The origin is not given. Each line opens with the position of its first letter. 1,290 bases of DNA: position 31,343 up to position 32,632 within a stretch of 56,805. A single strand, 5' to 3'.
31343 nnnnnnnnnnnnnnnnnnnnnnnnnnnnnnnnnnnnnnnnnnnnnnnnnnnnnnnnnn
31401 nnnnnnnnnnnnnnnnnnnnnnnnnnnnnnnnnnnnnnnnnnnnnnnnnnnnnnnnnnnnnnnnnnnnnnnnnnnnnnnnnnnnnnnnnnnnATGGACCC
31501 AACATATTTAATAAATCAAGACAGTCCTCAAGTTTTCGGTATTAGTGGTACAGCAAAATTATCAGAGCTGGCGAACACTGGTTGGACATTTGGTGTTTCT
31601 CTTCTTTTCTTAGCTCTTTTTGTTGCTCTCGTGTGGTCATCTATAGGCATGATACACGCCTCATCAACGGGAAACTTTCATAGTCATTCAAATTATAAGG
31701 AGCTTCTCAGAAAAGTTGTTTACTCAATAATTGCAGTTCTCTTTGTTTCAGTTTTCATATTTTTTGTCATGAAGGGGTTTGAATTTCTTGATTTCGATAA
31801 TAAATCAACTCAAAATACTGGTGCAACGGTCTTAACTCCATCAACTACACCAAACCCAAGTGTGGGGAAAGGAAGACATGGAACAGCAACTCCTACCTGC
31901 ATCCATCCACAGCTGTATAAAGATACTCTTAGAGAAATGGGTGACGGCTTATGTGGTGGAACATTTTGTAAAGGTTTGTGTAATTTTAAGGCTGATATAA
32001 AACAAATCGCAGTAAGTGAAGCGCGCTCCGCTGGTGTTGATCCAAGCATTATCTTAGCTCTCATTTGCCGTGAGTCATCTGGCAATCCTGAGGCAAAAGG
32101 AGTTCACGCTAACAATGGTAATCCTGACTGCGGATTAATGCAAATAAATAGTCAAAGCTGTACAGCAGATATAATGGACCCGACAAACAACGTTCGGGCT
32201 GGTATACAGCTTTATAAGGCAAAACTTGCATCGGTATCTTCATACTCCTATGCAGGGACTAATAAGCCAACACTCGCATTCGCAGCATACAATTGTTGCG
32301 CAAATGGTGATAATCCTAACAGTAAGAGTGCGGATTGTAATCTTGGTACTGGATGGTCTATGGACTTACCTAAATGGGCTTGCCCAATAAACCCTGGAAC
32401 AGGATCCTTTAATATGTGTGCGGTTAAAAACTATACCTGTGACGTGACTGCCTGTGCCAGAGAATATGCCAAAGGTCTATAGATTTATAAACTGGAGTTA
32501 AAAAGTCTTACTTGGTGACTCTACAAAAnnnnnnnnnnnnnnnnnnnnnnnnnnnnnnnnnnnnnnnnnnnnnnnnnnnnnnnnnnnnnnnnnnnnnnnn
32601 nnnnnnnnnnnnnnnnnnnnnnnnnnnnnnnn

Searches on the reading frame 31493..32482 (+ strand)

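Call 93: search_protein_families(library=pfam, proteins=[window:31493-32482:+], max_evalue=0.001)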
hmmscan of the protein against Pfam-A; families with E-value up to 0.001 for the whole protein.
window:31493-32482:+ (329 aa): 2 families
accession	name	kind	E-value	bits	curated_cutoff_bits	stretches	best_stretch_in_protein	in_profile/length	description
PF01464.25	SLT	-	3.1e-11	43.3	21.3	1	177-272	7-100/117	Transglycosylase SLT domain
PF18896.5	SLT_3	-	2.7e-05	25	27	1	177-224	4-55/89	Lysozyme like domain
